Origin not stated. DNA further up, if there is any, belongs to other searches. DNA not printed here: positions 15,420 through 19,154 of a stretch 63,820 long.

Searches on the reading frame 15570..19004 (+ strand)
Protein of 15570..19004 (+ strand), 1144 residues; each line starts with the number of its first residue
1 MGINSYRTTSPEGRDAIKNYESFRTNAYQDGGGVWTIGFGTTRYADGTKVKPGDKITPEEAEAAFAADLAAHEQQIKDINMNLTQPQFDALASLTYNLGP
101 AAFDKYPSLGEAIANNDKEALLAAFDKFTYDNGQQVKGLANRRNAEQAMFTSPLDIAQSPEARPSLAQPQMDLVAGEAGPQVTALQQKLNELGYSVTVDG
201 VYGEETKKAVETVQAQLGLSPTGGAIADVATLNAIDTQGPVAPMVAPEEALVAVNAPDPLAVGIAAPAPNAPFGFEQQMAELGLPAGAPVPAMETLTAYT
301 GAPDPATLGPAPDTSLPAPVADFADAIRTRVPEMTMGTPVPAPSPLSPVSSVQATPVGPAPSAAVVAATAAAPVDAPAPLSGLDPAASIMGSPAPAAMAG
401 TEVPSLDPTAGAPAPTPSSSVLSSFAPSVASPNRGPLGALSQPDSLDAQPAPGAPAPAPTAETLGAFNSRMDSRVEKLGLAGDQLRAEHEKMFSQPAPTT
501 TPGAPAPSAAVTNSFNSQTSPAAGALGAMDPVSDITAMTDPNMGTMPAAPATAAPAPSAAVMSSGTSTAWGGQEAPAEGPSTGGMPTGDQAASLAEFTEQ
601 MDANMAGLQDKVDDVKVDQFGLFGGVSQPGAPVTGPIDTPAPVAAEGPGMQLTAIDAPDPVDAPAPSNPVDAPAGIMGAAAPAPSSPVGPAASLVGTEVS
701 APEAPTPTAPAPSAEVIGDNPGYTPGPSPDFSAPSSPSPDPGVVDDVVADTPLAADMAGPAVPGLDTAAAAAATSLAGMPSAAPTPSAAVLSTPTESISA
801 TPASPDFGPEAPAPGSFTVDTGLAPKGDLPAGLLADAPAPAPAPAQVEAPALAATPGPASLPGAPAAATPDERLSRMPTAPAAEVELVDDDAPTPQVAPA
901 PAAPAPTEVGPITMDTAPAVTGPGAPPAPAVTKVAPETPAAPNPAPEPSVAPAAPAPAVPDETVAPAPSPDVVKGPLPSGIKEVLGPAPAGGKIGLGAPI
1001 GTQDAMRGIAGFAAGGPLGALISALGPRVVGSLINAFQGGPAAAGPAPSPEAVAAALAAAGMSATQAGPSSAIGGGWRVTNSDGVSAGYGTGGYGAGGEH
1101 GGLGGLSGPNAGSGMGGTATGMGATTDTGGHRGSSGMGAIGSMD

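Call 9: search_protein_families(library=phrogs, max_evalue=0.00001, proteins=[window:15570-19004:+])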
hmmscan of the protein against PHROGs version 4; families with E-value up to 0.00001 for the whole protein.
window:15570-19004:+ (1144 aa): 11 families
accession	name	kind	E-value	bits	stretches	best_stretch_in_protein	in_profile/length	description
phrog_7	-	lysis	8.9e-51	173.9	1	7-219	552-744/873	endolysin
phrog_33083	-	lysis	2.7e-18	66.9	1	9-162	3-152/456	endolysin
phrog_28234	-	lysis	2.4e-12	47.6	1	31-165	95-237/372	endolysin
phrog_3572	-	lysis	5.6e-12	45.9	1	17-149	271-400/653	endolysin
phrog_1224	-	head and packaging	1.4e-11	45.3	1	173-239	4-68/438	endolysin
phrog_2083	-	head and packaging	2.4e-09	37.3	1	19-127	769-880/908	internal virion lysozyme motif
phrog_1493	-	lysis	4.5e-09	37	1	130-223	204-295/394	endolysin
phrog_2649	-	lysis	5.5e-09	37.3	1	160-220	162-222/261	endolysin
phrog_7910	-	lysis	6e-09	37.4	1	68-149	9-90/96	endolysin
phrog_10457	-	lysis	6.7e-09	36.8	1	69-152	12-95/95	endolysin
phrog_3617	-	unknown function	1e-08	35.8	1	30-150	277-403/405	-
